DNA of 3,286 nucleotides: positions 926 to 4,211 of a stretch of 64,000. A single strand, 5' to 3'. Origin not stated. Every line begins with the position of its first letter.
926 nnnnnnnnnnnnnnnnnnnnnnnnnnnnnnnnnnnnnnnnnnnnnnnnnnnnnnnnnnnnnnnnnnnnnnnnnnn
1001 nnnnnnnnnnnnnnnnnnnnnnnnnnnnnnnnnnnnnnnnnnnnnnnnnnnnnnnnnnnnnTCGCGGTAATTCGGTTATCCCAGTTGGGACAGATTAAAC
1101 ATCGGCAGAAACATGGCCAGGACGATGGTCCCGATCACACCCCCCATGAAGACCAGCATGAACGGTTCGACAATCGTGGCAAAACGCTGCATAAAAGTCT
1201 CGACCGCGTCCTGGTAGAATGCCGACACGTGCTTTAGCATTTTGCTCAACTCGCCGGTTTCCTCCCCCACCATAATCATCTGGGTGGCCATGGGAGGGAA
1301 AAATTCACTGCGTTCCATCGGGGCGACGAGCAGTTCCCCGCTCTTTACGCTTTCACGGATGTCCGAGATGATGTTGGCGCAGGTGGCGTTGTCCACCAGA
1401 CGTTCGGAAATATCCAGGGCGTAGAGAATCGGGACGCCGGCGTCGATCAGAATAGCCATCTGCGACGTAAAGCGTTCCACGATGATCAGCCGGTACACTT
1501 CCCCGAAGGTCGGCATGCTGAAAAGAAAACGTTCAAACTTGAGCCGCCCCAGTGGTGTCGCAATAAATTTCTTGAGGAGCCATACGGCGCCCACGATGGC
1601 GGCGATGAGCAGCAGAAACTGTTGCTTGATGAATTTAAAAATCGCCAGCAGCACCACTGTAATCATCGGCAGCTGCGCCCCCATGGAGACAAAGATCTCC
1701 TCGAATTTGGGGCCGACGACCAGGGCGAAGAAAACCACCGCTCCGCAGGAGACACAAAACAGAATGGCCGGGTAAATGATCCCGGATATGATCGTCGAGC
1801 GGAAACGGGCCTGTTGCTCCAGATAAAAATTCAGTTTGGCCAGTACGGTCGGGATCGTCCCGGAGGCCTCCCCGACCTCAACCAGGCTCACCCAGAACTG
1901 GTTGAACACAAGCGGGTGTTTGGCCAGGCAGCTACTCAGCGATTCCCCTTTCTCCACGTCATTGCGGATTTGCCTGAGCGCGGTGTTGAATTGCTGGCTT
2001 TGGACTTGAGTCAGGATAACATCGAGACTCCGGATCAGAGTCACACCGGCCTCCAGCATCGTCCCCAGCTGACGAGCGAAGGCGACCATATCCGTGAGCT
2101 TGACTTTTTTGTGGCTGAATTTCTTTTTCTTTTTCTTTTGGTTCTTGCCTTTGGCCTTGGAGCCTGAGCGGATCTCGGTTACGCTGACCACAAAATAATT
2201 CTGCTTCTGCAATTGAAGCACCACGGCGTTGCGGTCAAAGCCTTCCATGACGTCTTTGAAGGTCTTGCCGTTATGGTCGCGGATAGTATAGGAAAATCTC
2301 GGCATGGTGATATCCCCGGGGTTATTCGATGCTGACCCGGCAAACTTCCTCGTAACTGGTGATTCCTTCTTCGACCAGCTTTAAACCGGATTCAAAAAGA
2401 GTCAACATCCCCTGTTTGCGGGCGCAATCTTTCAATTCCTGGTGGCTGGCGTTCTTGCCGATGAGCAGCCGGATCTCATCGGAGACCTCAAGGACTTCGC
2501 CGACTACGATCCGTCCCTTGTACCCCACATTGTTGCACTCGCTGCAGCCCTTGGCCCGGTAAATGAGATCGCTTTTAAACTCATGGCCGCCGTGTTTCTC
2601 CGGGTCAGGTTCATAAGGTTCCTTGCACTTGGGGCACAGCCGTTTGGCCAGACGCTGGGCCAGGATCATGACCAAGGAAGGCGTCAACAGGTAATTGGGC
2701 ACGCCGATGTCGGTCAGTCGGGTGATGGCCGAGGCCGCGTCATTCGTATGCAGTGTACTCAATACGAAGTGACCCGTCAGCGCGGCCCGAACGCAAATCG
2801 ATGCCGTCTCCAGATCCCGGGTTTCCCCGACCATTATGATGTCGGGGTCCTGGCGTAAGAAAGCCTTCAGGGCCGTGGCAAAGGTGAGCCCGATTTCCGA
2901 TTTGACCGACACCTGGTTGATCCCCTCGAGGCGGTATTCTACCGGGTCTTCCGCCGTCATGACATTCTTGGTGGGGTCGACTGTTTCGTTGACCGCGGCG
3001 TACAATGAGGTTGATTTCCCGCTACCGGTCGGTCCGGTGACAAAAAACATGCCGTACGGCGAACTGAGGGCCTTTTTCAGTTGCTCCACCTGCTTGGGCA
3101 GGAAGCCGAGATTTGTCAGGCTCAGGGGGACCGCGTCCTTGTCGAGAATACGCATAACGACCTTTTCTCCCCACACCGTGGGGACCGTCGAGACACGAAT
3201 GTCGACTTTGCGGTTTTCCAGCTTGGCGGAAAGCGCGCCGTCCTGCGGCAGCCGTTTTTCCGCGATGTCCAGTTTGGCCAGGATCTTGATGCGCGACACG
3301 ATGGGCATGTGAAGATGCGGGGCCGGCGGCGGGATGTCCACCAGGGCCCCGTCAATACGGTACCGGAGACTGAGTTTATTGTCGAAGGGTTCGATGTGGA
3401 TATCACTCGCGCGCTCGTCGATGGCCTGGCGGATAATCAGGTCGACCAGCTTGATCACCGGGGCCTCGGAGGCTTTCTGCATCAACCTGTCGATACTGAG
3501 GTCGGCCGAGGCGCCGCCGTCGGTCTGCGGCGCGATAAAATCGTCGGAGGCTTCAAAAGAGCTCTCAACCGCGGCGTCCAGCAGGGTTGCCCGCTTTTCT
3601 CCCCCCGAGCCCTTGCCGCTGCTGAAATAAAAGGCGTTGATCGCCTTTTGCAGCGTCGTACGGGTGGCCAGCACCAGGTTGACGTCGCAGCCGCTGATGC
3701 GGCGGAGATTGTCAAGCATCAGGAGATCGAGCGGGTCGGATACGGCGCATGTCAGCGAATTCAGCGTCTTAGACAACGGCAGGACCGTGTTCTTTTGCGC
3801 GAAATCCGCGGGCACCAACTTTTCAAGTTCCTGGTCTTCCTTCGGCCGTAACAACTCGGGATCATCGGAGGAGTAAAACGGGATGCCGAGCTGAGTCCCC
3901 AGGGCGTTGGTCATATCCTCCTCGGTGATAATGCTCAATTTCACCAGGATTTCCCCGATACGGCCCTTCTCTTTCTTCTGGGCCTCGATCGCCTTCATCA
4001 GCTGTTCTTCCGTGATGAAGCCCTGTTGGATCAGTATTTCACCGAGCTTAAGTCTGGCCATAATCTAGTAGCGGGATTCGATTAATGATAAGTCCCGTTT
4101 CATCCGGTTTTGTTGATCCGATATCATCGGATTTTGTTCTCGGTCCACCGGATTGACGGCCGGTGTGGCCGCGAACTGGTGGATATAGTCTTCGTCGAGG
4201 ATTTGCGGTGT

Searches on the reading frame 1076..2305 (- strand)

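Call 51: search_protein_families(library=pfam, proteins=[window:1076-2305:-], max_evalue=0.0001)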
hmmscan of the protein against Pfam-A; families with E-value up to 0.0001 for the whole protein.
window:1076-2305:- (409 aa): 1 family
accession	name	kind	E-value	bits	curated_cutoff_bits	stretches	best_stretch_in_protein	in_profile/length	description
PF00482.28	T2SSF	-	5.7e-54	181.8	25.2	2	279-401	1-125/125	Type II secretion system (T2SS), protein F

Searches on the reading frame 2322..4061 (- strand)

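Call 51: search_protein_families(library=pfam, proteins=[window:2322-4061:-], max_evalue=0.0001)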
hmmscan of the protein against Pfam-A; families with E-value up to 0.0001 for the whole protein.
window:2322-4061:- (579 aa): 2 families
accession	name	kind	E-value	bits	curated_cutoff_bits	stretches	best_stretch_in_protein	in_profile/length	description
PF00437.27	T2SSE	-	1.4e-136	455.4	24.9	1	196-575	2-370/370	Type II/IV secretion system protein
PF05157.20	MshEN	-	1.1e-17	64.3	23.1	1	59-145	2-84/90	MshEN domain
